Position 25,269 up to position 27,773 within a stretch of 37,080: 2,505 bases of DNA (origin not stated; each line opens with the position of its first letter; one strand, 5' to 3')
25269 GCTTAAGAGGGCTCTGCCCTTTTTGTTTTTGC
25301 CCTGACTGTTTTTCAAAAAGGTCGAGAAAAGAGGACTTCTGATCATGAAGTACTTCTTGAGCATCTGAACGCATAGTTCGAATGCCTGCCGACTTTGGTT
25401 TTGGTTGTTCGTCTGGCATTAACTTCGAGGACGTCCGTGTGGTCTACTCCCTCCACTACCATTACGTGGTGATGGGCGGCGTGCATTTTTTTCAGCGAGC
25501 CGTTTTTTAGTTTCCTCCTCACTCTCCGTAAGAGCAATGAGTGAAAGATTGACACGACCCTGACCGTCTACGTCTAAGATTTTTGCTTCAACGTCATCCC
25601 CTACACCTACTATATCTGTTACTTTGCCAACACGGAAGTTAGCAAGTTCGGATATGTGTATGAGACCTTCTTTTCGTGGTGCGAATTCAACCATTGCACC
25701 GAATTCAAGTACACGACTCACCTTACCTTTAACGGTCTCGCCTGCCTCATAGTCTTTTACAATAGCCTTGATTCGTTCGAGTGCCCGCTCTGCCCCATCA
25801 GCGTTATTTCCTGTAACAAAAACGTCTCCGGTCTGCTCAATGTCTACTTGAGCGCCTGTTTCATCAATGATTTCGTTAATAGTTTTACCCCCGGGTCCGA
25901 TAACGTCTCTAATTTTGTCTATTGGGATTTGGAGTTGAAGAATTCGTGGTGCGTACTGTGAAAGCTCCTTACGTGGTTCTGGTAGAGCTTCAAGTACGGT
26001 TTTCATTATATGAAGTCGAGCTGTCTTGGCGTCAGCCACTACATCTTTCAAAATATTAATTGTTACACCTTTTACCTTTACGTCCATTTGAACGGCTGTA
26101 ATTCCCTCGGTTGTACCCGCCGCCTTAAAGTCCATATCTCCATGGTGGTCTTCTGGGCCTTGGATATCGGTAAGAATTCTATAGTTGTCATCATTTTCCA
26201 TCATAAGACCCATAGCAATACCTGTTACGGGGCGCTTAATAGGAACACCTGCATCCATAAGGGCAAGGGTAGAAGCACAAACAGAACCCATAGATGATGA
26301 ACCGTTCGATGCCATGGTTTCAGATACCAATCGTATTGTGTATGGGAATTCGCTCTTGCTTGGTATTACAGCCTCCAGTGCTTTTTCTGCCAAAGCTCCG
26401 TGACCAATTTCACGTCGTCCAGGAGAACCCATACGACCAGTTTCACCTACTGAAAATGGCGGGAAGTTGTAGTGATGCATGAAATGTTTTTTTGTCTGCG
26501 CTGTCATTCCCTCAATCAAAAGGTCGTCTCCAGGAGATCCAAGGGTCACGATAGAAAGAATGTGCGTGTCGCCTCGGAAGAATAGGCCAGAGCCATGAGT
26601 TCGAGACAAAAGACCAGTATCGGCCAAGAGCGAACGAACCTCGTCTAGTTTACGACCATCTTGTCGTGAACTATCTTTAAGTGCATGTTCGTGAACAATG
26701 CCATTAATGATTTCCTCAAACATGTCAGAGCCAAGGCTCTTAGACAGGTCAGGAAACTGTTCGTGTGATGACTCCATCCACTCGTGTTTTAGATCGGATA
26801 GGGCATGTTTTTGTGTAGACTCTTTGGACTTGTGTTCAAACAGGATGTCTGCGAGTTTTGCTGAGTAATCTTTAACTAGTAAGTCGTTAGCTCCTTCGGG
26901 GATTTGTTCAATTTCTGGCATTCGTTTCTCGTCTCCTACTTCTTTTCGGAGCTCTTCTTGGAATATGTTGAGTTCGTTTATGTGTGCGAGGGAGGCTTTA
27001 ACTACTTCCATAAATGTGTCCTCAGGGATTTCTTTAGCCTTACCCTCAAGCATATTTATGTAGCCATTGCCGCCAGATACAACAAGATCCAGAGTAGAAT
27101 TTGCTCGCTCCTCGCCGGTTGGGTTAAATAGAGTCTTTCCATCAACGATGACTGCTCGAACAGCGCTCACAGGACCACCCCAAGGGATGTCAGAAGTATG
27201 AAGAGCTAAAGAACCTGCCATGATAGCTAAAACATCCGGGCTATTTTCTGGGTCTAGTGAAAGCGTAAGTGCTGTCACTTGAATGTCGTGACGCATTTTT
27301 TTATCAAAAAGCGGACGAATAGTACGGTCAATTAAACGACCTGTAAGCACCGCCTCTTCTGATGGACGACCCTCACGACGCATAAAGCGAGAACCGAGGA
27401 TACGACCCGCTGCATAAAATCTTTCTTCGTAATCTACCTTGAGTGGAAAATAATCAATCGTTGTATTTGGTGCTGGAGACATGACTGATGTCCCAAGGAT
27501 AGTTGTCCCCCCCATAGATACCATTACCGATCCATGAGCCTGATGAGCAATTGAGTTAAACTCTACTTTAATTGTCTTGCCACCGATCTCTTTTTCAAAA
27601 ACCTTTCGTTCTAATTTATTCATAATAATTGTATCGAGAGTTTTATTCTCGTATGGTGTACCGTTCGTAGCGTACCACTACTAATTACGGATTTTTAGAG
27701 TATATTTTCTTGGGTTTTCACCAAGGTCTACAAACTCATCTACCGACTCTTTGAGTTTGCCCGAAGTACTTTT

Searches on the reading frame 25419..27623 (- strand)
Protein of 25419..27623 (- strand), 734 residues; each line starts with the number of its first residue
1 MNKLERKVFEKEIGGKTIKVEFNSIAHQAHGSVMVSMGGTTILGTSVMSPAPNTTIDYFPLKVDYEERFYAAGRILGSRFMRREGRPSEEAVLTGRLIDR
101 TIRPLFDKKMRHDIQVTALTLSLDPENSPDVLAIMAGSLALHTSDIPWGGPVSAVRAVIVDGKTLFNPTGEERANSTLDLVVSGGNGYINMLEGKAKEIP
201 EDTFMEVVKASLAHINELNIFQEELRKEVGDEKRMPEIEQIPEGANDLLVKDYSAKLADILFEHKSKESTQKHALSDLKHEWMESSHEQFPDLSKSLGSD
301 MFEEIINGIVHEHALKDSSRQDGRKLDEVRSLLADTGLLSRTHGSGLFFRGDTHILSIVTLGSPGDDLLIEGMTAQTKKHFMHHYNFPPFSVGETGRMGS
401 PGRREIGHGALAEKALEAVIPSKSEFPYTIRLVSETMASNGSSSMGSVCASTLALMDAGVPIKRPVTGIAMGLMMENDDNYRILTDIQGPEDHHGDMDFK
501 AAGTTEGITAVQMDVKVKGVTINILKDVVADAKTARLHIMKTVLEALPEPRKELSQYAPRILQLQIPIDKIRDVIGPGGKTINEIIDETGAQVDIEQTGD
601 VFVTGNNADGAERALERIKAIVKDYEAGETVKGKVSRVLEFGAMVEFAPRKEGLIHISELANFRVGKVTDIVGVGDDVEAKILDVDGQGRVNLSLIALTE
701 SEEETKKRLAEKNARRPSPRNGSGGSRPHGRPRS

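Call 35: find_homologous_proteins(query=window:25419-27623:-, max_evalue=1e-100)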
Query window:25419-27623:- (734 aa): 8000 proteins with E <= 1e-100 among 8000 candidates; the best 120 are listed.
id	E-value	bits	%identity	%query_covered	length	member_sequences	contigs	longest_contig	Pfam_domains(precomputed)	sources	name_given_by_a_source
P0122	0.0e+0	1627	100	100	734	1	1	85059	PF00013.36,PF03725.21,PF00575.30,PF01138.28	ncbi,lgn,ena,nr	ncbi:MAG: polyribonucleotide nucleotidyltransferase [bacterium]|nr:polyribonucleotide nucleotidyltra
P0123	0.0e+0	1098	68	98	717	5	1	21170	PF00013.36,PF03725.21,PF00575.30,PF01138.28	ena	-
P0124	0.0e+0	1085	67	99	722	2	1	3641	PF00013.36,PF03725.21,PF00575.30,PF01138.28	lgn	-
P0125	0.0e+0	1075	67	98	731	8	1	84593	PF00013.36,PF03725.21,PF00575.30,PF01138.28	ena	-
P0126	0.0e+0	1066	66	98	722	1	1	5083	PF00013.36,PF03725.21,PF00575.30,PF01138.28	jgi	jgi:polyribonucleotide nucleotidyltransferase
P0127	0.0e+0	1062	66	98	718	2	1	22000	PF00013.36,PF03725.21,PF00575.30,PF01138.28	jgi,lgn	-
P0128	0.0e+0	1058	65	99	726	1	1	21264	PF00013.36,PF03725.21,PF00575.30,PF01138.28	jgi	jgi:polyribonucleotide nucleotidyltransferase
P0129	0.0e+0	1056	65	98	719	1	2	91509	PF00013.36,PF03725.21,PF00575.30,PF01138.28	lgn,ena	-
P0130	0.0e+0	1056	66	99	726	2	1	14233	PF00013.36,PF03725.21,PF00575.30,PF03726.20,PF01138.28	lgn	-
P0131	0.0e+0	1054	66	99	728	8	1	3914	PF00013.36,PF03725.21,PF00575.30,PF03726.20,PF01138.28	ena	-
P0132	0.0e+0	1039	66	95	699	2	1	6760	PF00013.36,PF03725.21,PF00575.30,PF01138.28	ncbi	-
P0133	0.0e+0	1037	64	100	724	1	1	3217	PF00013.36,PF03725.21,PF00575.30,PF03726.20,PF01138.28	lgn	-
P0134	0.0e+0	1036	64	99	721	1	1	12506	PF00013.36,PF03725.21,PF00575.30,PF03726.20,PF01138.28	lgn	-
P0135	0.0e+0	1034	65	97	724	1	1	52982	PF00013.36,PF03725.21,PF00575.30,PF03726.20,PF01138.28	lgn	-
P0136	0.0e+0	1030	65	99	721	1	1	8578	PF00013.36,PF03725.21,PF00575.30,PF01138.28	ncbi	-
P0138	0.0e+0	1021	66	95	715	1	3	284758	PF00013.36,PF03725.21,PF00575.30,PF03726.20,PF01138.28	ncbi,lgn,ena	ncbi:MAG: polyribonucleotide nucleotidyltransferase [Patescibacteria group bacterium]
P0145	5.6e-290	982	63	96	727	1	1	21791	PF00013.36,PF03725.21,PF22675.3,PF00575.30,PF01138.28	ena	-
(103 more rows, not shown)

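Call 36: find_encoding_contigs(protein=P0145, flank=10000, max_places=2)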
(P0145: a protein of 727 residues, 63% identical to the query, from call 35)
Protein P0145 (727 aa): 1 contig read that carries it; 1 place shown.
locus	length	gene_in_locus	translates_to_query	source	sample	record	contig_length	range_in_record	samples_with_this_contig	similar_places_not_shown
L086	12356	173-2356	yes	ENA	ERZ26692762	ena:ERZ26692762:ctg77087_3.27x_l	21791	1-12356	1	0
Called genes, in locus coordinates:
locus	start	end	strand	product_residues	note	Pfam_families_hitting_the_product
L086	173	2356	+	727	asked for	PF01138:RNase_PH, PF03725:RNase_PH_C, PF01138:RNase_PH, PF00013:KH_1, PF22675:KH-I_KHDC4-BBP (weak), PF00575:S1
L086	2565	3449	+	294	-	-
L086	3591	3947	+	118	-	-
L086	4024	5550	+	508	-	PF13541:ChlI, PF00158:Sigma54_activat (faint), PF00493:MCM (faint), PF01078:Mg_chelatase, PF07728:AAA_5, PF13335:Mg_chelatase_C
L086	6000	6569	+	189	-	PF00717:Peptidase_S24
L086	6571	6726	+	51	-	-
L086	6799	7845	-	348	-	PF01476:LysM, PF23473:LysM3_LYK4_5 (faint), PF01476:LysM, PF01551:Peptidase_M23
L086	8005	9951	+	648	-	PF00580:UvrD-helicase, PF13245:AAA_19, PF13604:AAA_30 (faint), PF01443:Viral_helicase1 (faint), PF13361:UvrD_C, PF13538:UvrD_C_2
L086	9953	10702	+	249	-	PF00398:RrnaAD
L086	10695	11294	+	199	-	PF07690:MFS_1 (faint)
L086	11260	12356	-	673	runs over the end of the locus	PF23951:DUF7282, PF01564:Spermine_synth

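Call 37: find_encoding_contigs(protein=P0134, flank=10000, max_places=2)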
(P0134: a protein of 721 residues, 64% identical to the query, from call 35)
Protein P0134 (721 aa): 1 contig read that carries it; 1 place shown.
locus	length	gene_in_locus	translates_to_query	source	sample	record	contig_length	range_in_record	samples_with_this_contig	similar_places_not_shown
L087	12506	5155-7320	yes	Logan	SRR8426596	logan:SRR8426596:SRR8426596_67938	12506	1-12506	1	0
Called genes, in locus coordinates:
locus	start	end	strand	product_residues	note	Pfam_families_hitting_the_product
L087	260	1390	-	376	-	-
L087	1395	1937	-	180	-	-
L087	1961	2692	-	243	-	-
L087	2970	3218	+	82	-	-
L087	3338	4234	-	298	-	PF02899:Phage_int_SAM_1, PF13495:Phage_int_SAM_4 (faint), PF00589:Phage_integrase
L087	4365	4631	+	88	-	PF00312:Ribosomal_S15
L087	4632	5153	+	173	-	PF01936:NYN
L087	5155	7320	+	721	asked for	PF01138:RNase_PH, PF03725:RNase_PH_C, PF03726:PNPase (faint), PF01138:RNase_PH, PF00013:KH_1, PF00575:S1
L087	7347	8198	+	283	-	-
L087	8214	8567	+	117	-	PF01258:zf-dskA_traR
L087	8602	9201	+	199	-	-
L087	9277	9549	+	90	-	-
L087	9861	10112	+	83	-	PF02604:PhdYeFM_antitox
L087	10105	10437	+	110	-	PF02452:PemK_toxin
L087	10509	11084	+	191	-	PF00717:Peptidase_S24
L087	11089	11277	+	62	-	-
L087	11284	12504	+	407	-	?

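Call 38: find_encoding_contigs(protein=P0125, flank=10000, max_places=2)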
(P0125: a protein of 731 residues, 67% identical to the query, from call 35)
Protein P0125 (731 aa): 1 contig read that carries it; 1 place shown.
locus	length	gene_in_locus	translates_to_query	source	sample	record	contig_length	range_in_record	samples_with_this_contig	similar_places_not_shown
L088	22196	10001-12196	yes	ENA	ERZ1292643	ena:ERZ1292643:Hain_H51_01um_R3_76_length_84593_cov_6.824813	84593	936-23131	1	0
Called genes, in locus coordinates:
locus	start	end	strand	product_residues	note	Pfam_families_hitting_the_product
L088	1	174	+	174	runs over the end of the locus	-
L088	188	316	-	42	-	-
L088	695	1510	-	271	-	PF12762:DDE_Tnp_IS1595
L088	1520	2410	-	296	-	-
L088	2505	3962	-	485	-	PF01743:PolyA_pol, PF12627:PolyA_pol_RNAbd, PF01966:HD, PF13735:tRNA_NucTran2_2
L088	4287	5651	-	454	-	-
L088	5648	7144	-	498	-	-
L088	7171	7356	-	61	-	-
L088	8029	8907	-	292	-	PF02899:Phage_int_SAM_1, PF13495:Phage_int_SAM_4, PF00589:Phage_integrase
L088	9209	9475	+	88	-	PF00312:Ribosomal_S15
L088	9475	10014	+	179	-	PF01936:NYN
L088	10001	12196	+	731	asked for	PF01138:RNase_PH, PF03725:RNase_PH_C, PF01138:RNase_PH, PF00013:KH_1, PF00575:S1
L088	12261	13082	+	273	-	-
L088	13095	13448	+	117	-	PF01258:zf-dskA_traR (weak)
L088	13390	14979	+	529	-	PF05362:Lon_C (weak), PF13541:ChlI, PF00493:MCM, PF01078:Mg_chelatase, PF05496:RuvB_N (faint), PF07728:AAA_5, PF13335:Mg_chelatase_C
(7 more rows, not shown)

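Call 42: find_encoding_contigs(protein=P0123, flank=10000, max_places=2)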
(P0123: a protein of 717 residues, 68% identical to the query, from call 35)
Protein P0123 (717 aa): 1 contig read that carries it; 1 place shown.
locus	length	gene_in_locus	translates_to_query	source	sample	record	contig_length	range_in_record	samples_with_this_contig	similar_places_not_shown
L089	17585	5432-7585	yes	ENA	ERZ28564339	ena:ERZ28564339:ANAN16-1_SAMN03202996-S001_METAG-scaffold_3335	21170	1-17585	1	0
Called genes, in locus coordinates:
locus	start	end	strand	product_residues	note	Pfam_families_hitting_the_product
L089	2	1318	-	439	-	?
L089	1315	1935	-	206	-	-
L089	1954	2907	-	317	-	-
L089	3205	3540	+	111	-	-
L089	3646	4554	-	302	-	PF02899:Phage_int_SAM_1, PF13495:Phage_int_SAM_4, PF00589:Phage_integrase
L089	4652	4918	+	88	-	PF00312:Ribosomal_S15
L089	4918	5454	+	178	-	PF01936:NYN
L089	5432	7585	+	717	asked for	PF01138:RNase_PH, PF03725:RNase_PH_C, PF01138:RNase_PH, PF00013:KH_1, PF00575:S1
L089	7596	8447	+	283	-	-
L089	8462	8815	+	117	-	PF01258:zf-dskA_traR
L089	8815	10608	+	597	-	-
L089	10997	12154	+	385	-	PF00493:MCM (weak), PF01078:Mg_chelatase, PF07728:AAA_5, PF13335:Mg_chelatase_C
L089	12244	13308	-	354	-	PF23473:LysM3_LYK4_5 (faint), PF01476:LysM, PF01551:Peptidase_M23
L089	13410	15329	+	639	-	-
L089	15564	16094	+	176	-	PF00398:RrnaAD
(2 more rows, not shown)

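Call 43: find_encoding_contigs(protein=P0129, flank=10000, max_places=2)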
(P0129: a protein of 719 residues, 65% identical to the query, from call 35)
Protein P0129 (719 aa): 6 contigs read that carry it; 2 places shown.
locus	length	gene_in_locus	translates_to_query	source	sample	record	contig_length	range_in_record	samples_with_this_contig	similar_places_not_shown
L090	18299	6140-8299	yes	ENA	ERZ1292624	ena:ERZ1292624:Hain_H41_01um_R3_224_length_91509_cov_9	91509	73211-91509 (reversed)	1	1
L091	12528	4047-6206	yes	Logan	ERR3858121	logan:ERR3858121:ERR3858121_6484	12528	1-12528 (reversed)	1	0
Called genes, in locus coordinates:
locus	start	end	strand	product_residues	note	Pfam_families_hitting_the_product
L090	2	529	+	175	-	?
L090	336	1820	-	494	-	PF01743:PolyA_pol, PF12627:PolyA_pol_RNAbd, PF01966:HD, PF13735:tRNA_NucTran2_2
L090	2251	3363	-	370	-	-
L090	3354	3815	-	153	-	-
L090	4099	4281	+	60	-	-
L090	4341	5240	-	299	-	PF02899:Phage_int_SAM_1, PF13102:Phage_int_SAM_5 (weak), PF13495:Phage_int_SAM_4, PF00589:Phage_integrase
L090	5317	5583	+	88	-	PF00312:Ribosomal_S15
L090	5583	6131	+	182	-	PF01936:NYN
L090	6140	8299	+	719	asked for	PF01138:RNase_PH, PF03725:RNase_PH_C, PF01138:RNase_PH, PF00013:KH_1, PF00575:S1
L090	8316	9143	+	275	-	-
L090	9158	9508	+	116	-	PF01258:zf-dskA_traR (weak)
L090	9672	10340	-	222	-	-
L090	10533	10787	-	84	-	-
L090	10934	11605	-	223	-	-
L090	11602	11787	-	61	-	-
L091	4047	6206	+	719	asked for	PF01138:RNase_PH, PF03725:RNase_PH_C, PF01138:RNase_PH, PF00013:KH_1, PF00575:S1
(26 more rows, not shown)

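Call 44: find_encoding_contigs(protein=P0138, flank=10000, max_places=2)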
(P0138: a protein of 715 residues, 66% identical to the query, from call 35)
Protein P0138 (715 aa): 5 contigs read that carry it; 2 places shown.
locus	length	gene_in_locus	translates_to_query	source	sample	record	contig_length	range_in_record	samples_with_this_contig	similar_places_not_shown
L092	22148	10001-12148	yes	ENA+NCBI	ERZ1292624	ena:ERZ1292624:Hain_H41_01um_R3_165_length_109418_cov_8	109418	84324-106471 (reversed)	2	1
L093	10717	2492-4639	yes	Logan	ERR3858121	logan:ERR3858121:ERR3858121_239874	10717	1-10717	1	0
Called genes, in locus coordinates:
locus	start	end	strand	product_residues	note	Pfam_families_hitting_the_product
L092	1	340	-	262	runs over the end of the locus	-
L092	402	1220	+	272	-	-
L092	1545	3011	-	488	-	PF01743:PolyA_pol, PF12627:PolyA_pol_RNAbd, PF01966:HD, PF13735:tRNA_NucTran2_2 (weak)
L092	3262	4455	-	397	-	PF03435:Sacchrp_dh_NADP, PF16653:Sacchrp_dh_C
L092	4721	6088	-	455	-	-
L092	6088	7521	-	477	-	PF01145:Band_7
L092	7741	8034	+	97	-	-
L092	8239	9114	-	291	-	PF02899:Phage_int_SAM_1, PF13495:Phage_int_SAM_4, PF00589:Phage_integrase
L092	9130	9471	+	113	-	PF00312:Ribosomal_S15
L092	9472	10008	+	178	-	PF01936:NYN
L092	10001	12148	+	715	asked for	PF01138:RNase_PH, PF03725:RNase_PH_C, PF03726:PNPase (weak), PF01138:RNase_PH, PF00013:KH_1, PF00575:S1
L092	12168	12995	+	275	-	-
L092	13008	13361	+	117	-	PF01258:zf-dskA_traR (weak)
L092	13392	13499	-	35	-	-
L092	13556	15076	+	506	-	PF13541:ChlI, PF00158:Sigma54_activat (faint), PF00493:MCM (weak), PF01078:Mg_chelatase, PF00004:AAA (faint), PF07728:AAA_5, PF13335:Mg_chelatase_C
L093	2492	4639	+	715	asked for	PF01138:RNase_PH, PF03725:RNase_PH_C, PF03726:PNPase (weak), PF01138:RNase_PH, PF00013:KH_1, PF00575:S1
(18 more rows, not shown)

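Call 86: find_encoding_contigs(protein=P0127, flank=10000, max_places=1)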
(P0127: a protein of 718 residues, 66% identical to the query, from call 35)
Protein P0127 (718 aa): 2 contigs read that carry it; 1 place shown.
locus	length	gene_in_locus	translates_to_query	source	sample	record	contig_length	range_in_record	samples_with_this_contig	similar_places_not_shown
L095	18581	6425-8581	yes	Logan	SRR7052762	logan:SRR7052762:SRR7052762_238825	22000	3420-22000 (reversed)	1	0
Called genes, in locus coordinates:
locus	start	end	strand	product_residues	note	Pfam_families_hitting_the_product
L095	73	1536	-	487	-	PF01743:PolyA_pol, PF12627:PolyA_pol_RNAbd, PF01966:HD, PF13735:tRNA_NucTran2_2 (weak)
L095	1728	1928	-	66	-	-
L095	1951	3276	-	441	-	-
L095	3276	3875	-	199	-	-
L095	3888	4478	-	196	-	-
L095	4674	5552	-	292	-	PF02899:Phage_int_SAM_1, PF13495:Phage_int_SAM_4, PF00589:Phage_integrase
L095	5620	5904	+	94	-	PF00312:Ribosomal_S15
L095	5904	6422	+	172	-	PF01936:NYN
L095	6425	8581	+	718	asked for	PF01138:RNase_PH, PF03725:RNase_PH_C, PF01138:RNase_PH, PF00013:KH_1, PF00575:S1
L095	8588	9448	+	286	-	-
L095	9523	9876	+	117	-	PF01258:zf-dskA_traR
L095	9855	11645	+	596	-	-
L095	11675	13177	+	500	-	PF13541:ChlI, PF01078:Mg_chelatase, PF05496:RuvB_N (faint), PF07728:AAA_5, PF00493:MCM (weak), PF13335:Mg_chelatase_C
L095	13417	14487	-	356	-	PF23473:LysM3_LYK4_5 (faint), PF01476:LysM, PF01551:Peptidase_M23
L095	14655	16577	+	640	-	PF00580:UvrD-helicase, PF13245:AAA_19, PF01443:Viral_helicase1 (faint), PF13087:AAA_12 (faint), PF13361:UvrD_C, PF13538:UvrD_C_2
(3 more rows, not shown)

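Call 87: find_encoding_contigs(protein=P0135, flank=10000, max_places=1)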
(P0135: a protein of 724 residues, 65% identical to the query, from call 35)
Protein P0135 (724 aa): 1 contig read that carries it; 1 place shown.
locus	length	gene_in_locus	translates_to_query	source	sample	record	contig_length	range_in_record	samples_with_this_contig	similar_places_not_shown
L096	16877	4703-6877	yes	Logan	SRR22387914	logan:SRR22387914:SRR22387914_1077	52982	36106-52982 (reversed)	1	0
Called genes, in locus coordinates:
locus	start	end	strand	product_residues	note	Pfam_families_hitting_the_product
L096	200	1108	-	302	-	-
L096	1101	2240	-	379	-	PF01145:Band_7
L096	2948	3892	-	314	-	PF02899:Phage_int_SAM_1, PF13495:Phage_int_SAM_4 (faint), PF00589:Phage_integrase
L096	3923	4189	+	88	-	PF00312:Ribosomal_S15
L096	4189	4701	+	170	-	PF01936:NYN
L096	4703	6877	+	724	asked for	PF01138:RNase_PH, PF03725:RNase_PH_C, PF03726:PNPase (faint), PF01138:RNase_PH, PF00013:KH_1, PF00575:S1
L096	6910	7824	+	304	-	-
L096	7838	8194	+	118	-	PF01258:zf-dskA_traR (weak)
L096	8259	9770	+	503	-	PF13541:ChlI, PF00158:Sigma54_activat (faint), PF01078:Mg_chelatase, PF07728:AAA_5, PF00493:MCM, PF13335:Mg_chelatase_C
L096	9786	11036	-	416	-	PF23446:LysM1_NFP_LYK (faint), PF23473:LysM3_LYK4_5 (weak), PF01476:LysM, PF01551:Peptidase_M23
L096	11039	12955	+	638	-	PF00580:UvrD-helicase, PF13086:AAA_11 (weak), PF13245:AAA_19, PF01443:Viral_helicase1 (faint), PF13087:AAA_12 (faint), PF13361:UvrD_C, PF13538:UvrD_C_2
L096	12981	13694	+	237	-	PF00398:RrnaAD, PF13649:Methyltransf_25 (weak)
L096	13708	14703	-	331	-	-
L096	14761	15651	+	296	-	-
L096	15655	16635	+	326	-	-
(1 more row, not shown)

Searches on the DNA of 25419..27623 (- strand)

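Call 40: search_rna_families(sources=[L086, L087, L088, L085], threshold=gathering)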
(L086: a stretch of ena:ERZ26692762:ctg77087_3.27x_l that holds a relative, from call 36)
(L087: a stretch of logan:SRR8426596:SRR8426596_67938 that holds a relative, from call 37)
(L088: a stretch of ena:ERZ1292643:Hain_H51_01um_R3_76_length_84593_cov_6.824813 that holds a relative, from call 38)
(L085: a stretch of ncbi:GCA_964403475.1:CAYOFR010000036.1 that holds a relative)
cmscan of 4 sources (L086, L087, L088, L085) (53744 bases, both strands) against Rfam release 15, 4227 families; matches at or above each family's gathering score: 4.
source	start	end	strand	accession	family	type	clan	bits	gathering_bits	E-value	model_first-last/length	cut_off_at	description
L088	3973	4045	-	RF00005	tRNA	Gene; tRNA;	CL00001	67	29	1.8e-12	1-71/71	no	tRNA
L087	68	139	-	RF00005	tRNA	Gene; tRNA;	CL00001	61.8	29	4.8e-11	1-71/71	no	tRNA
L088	4066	4137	-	RF00005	tRNA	Gene; tRNA;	CL00001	61.8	29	4.8e-11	1-71/71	no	tRNA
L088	2428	2498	-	RF00005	tRNA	Gene; tRNA;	CL00001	55.9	29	2.1e-09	1-71/71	no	tRNA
